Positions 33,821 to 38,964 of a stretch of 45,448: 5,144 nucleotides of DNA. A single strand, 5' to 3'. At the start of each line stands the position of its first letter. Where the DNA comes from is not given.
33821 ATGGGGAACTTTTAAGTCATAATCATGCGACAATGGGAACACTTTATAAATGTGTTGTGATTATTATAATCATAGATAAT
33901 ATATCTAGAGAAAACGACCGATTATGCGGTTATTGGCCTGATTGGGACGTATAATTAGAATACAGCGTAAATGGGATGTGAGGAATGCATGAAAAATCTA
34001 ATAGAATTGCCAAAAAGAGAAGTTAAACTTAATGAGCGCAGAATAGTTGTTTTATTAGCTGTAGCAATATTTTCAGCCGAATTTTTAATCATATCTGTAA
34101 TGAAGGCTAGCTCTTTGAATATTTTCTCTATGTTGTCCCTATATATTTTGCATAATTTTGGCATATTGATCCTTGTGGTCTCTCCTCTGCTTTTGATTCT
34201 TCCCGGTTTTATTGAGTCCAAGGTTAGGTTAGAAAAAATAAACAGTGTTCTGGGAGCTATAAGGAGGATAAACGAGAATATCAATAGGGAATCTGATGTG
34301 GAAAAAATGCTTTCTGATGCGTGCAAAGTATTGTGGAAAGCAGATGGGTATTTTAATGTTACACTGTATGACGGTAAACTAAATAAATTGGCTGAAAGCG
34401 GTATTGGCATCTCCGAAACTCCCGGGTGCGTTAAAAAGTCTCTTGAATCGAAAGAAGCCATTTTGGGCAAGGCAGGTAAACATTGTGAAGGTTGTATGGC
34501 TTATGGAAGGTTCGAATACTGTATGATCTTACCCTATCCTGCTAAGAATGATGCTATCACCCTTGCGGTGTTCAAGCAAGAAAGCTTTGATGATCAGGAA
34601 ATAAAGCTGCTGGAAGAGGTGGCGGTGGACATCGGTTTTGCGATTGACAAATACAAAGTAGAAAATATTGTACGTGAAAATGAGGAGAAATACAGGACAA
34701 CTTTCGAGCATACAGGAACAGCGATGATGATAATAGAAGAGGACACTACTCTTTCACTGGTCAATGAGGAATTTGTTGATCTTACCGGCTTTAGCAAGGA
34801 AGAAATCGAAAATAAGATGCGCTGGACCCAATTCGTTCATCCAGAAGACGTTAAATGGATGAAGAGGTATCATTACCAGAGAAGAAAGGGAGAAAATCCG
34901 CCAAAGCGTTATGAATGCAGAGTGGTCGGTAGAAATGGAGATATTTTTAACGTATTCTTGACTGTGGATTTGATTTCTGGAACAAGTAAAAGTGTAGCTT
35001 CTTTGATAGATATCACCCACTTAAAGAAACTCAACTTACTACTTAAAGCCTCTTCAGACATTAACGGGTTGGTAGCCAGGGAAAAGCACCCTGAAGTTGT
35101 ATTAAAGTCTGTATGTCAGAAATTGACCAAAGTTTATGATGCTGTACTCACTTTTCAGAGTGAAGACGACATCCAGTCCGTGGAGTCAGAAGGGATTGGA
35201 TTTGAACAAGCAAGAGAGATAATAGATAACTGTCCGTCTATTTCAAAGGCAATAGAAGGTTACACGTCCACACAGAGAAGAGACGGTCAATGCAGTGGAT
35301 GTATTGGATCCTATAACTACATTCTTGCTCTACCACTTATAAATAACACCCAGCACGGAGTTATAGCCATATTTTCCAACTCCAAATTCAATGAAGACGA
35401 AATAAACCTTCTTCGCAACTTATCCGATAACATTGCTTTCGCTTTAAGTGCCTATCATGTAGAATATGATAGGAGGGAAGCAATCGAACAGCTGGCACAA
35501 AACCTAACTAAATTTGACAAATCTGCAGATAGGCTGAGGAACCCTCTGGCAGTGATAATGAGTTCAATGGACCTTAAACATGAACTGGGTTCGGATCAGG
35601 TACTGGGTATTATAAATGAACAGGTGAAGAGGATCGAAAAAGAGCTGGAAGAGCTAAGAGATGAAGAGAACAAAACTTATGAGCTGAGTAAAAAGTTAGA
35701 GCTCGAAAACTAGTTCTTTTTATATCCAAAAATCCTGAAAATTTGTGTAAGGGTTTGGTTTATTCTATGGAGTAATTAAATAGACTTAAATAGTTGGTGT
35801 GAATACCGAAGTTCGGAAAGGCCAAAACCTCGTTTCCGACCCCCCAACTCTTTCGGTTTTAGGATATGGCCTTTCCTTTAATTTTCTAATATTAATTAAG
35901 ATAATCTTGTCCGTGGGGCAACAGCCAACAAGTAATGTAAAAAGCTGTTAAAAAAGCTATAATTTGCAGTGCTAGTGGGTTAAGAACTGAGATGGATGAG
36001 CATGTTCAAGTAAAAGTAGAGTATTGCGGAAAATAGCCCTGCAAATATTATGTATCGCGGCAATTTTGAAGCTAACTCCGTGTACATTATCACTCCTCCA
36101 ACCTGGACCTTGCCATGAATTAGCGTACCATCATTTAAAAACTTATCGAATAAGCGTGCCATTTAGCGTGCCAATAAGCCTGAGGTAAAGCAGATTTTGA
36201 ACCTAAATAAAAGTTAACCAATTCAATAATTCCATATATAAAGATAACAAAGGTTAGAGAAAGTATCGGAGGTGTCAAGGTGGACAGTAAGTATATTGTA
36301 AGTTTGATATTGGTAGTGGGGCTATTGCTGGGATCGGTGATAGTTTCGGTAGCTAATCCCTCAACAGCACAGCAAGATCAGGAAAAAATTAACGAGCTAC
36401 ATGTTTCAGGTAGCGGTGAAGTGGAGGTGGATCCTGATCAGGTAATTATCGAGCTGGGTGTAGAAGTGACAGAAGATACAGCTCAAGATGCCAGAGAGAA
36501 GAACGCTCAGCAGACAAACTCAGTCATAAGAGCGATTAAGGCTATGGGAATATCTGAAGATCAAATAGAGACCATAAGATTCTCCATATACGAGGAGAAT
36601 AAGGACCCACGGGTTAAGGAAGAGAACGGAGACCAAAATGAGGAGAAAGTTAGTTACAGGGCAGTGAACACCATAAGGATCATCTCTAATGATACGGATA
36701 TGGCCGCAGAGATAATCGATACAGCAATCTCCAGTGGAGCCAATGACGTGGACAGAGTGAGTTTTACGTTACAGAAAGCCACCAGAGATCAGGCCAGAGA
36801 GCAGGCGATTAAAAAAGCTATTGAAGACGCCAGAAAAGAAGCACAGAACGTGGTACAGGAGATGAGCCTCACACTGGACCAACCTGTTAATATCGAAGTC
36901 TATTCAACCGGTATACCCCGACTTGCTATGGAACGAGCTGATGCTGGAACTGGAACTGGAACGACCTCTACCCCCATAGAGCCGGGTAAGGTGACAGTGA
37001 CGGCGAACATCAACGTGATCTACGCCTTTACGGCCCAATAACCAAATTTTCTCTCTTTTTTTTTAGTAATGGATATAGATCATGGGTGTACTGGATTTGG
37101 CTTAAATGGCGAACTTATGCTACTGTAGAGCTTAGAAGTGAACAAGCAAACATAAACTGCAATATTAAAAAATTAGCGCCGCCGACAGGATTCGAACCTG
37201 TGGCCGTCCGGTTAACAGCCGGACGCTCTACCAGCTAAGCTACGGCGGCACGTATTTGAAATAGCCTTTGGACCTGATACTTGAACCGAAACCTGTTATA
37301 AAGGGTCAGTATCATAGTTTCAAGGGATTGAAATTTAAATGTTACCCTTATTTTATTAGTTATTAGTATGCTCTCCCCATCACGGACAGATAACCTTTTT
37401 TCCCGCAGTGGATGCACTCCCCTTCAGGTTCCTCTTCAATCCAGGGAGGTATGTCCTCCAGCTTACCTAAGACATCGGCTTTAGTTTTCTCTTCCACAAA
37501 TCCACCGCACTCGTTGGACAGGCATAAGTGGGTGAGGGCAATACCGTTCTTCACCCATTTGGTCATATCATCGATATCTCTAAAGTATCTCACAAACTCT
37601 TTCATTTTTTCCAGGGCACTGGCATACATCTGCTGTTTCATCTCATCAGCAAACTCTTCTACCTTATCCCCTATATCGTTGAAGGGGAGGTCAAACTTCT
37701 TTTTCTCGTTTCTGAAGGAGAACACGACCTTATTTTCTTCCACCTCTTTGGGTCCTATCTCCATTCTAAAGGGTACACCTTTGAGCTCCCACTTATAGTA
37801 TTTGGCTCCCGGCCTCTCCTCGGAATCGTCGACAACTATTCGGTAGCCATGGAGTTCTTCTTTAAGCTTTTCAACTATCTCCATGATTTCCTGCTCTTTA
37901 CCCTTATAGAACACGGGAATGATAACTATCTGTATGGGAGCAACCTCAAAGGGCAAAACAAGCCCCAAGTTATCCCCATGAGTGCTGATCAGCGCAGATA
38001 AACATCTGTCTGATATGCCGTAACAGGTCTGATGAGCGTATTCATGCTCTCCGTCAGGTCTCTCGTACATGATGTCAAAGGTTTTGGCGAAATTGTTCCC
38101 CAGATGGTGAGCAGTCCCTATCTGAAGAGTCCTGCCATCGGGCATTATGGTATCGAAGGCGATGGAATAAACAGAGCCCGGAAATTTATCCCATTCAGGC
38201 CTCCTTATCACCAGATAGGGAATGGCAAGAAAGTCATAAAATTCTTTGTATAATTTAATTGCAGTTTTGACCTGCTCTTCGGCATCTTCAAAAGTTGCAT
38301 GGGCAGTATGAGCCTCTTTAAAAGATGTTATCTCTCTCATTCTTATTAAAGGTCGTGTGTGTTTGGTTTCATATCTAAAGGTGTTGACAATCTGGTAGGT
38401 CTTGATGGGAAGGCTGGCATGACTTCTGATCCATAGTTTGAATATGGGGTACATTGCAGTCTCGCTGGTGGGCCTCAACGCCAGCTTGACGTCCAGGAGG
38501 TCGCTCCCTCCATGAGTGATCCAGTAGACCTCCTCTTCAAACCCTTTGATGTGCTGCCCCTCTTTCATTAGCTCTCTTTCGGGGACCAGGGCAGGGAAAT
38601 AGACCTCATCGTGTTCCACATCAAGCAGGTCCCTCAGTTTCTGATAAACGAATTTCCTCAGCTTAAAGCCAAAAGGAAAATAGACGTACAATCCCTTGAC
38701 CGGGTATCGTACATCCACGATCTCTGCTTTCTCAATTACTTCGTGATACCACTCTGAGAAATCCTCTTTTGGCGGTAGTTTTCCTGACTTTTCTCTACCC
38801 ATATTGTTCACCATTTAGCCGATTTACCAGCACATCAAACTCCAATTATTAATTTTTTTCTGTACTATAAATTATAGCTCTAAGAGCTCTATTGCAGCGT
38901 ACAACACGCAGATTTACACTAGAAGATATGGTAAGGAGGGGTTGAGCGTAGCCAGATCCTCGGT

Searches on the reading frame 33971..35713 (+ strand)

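Call 76: search_protein_families(library=pfam, proteins=[window:33971-35713:+], max_evalue=0.0001)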
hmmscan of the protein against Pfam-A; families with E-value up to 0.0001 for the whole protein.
window:33971-35713:+ (580 aa): 6 families
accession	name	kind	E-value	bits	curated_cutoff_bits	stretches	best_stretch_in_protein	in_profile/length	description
PF13185.12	GAF_2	-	6.2e-10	39.9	28.6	1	448-492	91-135/136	GAF domain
PF08447.18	PAS_3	-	1.1e-09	38.8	25.6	1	264-337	4-77/89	PAS fold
PF00989.32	PAS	-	4.4e-06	27.1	22.6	1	239-326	1-87/113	PAS fold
PF13426.13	PAS_9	-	2.2e-05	25.1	27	1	251-349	3-102/103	PAS domain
PF13188.13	PAS_8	-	6.4e-05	23.1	21.8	0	239-295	1-56/65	PAS domain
PF01590.32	GAF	-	8.4e-05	23.5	22.4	0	450-492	89-133/133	GAF domain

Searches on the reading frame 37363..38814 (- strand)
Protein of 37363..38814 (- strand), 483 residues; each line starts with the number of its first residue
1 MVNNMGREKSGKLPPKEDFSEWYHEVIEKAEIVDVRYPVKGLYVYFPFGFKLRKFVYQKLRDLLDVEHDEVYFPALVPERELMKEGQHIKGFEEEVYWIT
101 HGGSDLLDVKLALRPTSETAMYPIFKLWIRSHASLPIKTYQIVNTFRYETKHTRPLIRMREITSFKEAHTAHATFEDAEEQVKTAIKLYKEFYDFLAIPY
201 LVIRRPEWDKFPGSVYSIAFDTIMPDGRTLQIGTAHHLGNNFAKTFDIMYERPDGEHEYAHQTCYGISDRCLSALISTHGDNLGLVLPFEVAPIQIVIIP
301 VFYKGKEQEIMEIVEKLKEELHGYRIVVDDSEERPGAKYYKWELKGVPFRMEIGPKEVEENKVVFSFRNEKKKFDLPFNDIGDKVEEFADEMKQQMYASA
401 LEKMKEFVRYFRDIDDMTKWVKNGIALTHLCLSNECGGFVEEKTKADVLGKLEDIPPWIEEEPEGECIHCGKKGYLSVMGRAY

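Call 76: search_protein_families(library=pfam, proteins=[window:37363-38814:-], max_evalue=0.0001)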
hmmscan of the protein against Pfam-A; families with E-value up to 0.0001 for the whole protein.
window:37363-38814:- (483 aa): 3 families
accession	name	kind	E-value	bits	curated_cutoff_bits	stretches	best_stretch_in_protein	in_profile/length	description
PF00587.30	tRNA-synt_2b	-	2.7e-30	106.2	29.3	1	108-278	8-178/179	tRNA synthetase class II core domain (G, H, P, S and T)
PF03129.25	HGTP_anticodon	-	8.3e-20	71.2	21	1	295-387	1-93/94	Anticodon binding domain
PF09180.16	ProRS-C_1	-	3.2e-08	34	31.5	1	415-483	2-71/71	Prolyl-tRNA synthetase, C-terminal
